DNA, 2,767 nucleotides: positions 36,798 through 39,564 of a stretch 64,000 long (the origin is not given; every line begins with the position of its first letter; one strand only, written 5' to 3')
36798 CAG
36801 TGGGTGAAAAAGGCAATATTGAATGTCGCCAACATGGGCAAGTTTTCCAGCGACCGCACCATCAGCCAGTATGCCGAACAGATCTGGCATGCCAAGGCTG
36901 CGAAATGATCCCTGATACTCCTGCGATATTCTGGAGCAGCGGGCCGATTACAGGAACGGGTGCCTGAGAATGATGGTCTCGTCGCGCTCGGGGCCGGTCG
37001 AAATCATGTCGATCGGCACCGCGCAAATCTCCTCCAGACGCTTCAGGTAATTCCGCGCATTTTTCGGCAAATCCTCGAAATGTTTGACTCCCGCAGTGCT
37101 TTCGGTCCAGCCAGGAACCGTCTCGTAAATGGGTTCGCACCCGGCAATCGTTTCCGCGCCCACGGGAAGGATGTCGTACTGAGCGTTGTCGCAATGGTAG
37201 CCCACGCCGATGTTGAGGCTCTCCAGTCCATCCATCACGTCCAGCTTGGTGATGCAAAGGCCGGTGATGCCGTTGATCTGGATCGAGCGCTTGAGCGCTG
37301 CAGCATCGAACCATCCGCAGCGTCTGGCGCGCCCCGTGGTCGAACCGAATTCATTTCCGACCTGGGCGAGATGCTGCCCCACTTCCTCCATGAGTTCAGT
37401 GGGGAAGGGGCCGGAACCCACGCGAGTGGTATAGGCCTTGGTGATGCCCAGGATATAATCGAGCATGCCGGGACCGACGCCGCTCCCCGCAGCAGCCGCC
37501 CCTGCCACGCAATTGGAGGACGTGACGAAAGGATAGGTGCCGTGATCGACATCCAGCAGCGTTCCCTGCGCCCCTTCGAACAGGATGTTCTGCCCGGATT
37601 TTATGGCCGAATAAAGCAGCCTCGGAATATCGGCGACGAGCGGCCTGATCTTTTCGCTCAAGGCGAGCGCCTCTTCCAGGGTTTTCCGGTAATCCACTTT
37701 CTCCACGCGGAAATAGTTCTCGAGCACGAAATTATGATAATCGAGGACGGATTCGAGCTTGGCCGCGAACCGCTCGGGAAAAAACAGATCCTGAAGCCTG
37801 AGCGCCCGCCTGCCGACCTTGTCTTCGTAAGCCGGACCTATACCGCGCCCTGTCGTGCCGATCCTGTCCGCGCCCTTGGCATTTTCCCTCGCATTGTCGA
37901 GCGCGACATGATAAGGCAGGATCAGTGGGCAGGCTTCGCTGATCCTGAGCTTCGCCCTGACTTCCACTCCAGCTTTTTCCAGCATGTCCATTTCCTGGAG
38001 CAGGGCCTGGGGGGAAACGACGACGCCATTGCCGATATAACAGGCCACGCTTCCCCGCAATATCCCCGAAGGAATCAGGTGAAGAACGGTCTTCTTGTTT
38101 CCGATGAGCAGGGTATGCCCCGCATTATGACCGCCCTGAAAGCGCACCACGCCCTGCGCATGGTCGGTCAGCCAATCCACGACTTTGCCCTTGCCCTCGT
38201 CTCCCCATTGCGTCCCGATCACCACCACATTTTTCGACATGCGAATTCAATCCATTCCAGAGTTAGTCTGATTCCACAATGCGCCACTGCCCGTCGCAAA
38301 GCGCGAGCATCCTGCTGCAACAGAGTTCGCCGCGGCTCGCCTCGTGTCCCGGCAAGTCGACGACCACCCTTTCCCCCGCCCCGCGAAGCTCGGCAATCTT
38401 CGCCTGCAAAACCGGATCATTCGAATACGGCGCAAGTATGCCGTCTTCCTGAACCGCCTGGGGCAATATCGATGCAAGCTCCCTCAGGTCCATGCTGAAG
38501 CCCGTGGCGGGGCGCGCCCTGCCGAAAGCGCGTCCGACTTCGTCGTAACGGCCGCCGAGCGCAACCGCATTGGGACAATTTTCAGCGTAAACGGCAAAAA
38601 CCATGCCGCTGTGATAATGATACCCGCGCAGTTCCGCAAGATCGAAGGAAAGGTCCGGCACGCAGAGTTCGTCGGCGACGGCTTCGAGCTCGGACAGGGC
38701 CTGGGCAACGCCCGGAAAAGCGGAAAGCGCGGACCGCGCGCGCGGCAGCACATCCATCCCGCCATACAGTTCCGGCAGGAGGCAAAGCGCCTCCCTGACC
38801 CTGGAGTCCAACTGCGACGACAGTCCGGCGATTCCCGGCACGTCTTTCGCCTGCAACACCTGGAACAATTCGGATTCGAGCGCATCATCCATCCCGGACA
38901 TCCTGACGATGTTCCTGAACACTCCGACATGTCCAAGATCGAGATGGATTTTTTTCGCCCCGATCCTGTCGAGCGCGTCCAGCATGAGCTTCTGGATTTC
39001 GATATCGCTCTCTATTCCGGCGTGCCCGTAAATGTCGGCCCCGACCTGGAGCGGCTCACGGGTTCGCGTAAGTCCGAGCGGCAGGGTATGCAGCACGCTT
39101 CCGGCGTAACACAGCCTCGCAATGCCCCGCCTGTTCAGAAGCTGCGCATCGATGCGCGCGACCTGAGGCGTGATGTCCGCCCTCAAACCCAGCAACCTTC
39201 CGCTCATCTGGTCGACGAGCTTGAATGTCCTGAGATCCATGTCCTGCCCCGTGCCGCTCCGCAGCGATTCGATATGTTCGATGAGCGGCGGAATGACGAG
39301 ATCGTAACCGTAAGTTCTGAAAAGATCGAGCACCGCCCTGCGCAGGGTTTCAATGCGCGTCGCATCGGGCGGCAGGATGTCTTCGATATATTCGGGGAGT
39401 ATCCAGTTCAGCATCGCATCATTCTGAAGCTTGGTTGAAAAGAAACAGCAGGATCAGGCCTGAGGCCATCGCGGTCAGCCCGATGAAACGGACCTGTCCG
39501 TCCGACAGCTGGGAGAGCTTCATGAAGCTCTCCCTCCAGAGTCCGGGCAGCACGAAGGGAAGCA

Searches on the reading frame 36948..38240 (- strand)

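Call 18: search_protein_families(library=pfam, proteins=[window:36948-38240:-], max_evalue=0.001)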
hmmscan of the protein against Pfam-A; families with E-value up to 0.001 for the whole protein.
window:36948-38240:- (430 aa): 1 family
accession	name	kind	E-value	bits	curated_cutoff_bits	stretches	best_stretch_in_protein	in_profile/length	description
PF00709.27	Adenylsucc_synt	-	7.9e-181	601.8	27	1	6-423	1-416/416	Adenylosuccinate synthetase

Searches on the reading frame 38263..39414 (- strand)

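Call 18: search_protein_families(library=pfam, proteins=[window:38263-39414:-], max_evalue=0.001)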
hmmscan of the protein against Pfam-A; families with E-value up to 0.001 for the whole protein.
window:38263-39414:- (383 aa): 1 family
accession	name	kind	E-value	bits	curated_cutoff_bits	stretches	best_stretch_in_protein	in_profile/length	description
PF13393.11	tRNA-synt_His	-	1.8e-119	399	25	1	10-313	2-308/308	Histidyl-tRNA synthetase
